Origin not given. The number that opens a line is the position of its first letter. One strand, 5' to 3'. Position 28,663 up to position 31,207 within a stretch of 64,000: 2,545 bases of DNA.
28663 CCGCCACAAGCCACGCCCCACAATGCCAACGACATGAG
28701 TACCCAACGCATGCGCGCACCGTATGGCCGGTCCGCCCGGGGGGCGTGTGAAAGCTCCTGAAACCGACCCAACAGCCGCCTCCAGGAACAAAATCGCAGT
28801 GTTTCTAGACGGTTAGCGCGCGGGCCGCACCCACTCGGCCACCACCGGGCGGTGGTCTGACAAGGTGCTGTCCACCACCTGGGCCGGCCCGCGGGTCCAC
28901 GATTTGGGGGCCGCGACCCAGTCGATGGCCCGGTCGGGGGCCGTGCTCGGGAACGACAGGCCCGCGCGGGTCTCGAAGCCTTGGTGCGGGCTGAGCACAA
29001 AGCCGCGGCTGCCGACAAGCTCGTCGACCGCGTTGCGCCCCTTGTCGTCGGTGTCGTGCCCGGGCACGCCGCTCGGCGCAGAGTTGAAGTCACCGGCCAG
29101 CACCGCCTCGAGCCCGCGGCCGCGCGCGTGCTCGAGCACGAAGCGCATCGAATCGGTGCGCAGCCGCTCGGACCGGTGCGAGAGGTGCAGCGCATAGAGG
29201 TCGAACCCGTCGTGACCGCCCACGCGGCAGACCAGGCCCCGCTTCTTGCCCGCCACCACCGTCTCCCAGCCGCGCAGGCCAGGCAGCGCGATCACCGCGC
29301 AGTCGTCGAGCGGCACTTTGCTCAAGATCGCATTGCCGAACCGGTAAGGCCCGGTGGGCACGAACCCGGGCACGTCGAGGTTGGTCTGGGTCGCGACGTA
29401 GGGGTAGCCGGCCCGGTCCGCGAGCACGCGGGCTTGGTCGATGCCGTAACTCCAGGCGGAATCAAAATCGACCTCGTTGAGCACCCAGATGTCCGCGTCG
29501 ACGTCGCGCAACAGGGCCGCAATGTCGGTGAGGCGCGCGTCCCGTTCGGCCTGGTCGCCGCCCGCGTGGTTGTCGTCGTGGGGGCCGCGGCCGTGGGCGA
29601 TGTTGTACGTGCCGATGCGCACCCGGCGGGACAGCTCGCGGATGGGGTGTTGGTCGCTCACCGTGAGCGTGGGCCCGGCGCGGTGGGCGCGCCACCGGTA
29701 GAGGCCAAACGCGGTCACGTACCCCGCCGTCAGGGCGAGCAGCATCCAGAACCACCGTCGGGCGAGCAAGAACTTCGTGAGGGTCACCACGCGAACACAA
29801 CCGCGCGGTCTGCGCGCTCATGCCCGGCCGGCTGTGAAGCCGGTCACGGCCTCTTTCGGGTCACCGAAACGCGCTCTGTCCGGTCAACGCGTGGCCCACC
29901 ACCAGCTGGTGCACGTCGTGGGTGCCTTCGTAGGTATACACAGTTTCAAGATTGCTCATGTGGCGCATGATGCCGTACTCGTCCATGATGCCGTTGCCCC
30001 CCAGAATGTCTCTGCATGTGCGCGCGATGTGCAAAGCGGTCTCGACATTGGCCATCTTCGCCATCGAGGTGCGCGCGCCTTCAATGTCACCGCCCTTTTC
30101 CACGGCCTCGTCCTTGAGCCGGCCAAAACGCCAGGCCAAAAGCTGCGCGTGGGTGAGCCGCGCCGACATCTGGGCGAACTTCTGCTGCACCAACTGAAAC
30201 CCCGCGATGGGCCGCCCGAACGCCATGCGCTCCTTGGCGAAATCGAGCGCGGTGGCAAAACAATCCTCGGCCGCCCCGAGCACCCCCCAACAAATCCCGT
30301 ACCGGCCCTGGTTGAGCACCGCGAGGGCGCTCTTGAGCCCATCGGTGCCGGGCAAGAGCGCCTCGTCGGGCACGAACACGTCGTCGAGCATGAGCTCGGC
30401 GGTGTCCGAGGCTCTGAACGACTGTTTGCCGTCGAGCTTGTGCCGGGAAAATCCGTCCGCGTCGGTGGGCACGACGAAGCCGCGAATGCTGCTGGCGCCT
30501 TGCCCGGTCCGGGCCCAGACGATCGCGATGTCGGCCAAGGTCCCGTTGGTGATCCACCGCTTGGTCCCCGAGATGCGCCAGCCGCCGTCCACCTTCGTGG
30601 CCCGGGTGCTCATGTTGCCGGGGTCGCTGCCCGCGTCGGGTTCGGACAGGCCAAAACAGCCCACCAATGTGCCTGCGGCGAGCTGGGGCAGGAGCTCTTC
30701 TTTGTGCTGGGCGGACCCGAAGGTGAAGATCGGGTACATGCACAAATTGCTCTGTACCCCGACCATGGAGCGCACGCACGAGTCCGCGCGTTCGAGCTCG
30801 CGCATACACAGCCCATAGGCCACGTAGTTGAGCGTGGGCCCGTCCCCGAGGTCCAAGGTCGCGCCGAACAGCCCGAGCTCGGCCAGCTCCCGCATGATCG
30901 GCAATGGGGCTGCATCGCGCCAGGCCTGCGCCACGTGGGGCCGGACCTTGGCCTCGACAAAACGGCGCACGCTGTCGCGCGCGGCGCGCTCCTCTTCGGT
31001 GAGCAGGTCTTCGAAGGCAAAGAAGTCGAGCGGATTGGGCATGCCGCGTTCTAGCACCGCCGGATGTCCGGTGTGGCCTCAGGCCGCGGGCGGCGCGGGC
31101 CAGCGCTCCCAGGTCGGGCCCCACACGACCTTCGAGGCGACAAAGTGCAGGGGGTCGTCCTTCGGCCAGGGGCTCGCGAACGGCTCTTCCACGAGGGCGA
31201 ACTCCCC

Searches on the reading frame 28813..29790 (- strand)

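Call 7: search_protein_families(library=pfam, proteins=[window:28813-29790:-], max_evalue=0.001)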
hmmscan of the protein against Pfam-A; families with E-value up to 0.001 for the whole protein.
window:28813-29790:- (325 aa): 1 family
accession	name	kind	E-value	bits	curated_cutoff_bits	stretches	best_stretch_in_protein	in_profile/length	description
PF03372.29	Exo_endo_phos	-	1e-19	71.6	24.5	1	60-313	1-225/225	Endonuclease/Exonuclease/phosphatase family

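Call 40: search_protein_families(library=ncbifam, proteins=[window:28813-29790:-], max_evalue=0.00001)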
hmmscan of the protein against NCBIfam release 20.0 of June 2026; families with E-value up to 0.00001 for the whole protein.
window:28813-29790:- (325 aa): 0 families

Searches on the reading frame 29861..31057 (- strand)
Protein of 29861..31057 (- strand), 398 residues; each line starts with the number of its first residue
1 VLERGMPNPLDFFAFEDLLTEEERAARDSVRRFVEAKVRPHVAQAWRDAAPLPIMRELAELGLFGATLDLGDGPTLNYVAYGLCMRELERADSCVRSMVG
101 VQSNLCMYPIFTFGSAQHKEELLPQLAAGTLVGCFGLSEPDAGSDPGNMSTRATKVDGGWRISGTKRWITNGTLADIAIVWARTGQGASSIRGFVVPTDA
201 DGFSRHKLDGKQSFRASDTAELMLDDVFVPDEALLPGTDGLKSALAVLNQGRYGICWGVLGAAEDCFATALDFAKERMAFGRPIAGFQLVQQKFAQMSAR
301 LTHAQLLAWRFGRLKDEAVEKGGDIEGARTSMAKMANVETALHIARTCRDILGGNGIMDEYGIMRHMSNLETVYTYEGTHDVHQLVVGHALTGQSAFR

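Call 7: search_protein_families(library=pfam, proteins=[window:29861-31057:-], max_evalue=0.001)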
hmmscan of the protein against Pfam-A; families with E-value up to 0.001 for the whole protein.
window:29861-31057:- (398 aa): 5 families
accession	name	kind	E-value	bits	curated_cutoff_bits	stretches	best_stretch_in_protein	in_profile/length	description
PF00441.29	Acyl-CoA_dh_1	-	2.5e-33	115.8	22.4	1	239-390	2-148/150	Acyl-CoA dehydrogenase, C-terminal domain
PF02771.21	Acyl-CoA_dh_N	-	5.2e-28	98.1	22.9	1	20-129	1-112/113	Acyl-CoA dehydrogenase, N-terminal domain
PF02770.24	Acyl-CoA_dh_M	-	3.4e-24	85.3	33.3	1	134-227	1-97/97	Acyl-CoA dehydrogenase, middle domain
PF08028.16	Acyl-CoA_dh_2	-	2.3e-14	54.3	22.7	1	254-379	2-132/134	Acyl-CoA dehydrogenase, C-terminal domain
PF22924.1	ACOX_C_alpha1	-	6.7e-05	23.2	27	1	328-390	105-167/169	Acyl-CoA oxidase, C-alpha1 domain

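Call 40: search_protein_families(library=ncbifam, proteins=[window:29861-31057:-], max_evalue=0.00001)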
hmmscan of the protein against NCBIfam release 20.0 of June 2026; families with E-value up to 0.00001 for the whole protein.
window:29861-31057:- (398 aa): 21 families
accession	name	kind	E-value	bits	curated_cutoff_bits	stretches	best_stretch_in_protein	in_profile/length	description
NF052270.1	Staph_DH_FadE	equivalog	2.7e-71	240.4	600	1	9-397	11-399/400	acyl-CoA dehydrogenase FadE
NF045552.1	GlutCoADH_Des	equivalog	2.9e-60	204.5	470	1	19-388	5-376/387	glutaryl-CoA dehydrogenase Acd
NF042972.1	AcrlCoAredClosAcrC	equivalog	2.1e-59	201.1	640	1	19-391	5-376/378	acryloyl-CoA reductase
NF058590.1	AcCoDHFadEBacil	equivalog_domain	9.3e-53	179.6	600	1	13-391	16-410/586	acyl-CoA dehydrogenase FadE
NF043006.1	CyhCrbnylCoADH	equivalog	6.8e-47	160.2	650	1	20-391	5-375/380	cyclohexane-1-carbonyl-CoA dehydrogenase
NF053553.1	prodigi_MBC_PigA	equivalog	2.4e-43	148.7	500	1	104-389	94-377/381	prodigiosin MBC biosynthesis dehydrogenase PigA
NF042439.1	SulpropCoADesulf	equivalog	5.9e-42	143.7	600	1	29-391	3-370/379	3-sulfinopropanoyl-CoA desulfinase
NF045652.1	ProlPCPDhRedW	equivalog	3.7e-38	131.3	650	1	99-360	84-343/376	L-prolyl-[peptidyl-carrier protein] dehydrogenase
NF008997.0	PRK12341.1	equivalog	3.8e-33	115.1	537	1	19-390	5-375/382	acyl-CoA dehydrogenase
TIGR03207.1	cyc_hxne_CoA_dh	equivalog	1.2e-30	106.5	575.35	1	19-386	1-366/372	cyclohexanecarboxyl-CoA dehydrogenase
NF002885.1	PRK03354.1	equivalog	5e-27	94.9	540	1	110-390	96-372/378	crotonobetainyl-CoA dehydrogenase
TIGR03203.1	pimD_small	equivalog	1.9e-20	73.3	652.7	1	109-389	96-374/378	pimeloyl-CoA dehydrogenase small subunit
NF007000.1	PRK09463.1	subfamily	3.9e-16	58.5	600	1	91-358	116-399/726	acyl-CoA dehydrogenase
TIGR03204.1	pimC_large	equivalog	1.1e-15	57.5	623.85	1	108-310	98-300/395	pimeloyl-CoA dehydrogenase large subunit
NF009586.0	PRK13026.1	subfamily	3.6e-15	55.3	608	1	111-359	172-435/777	acyl-CoA dehydrogenase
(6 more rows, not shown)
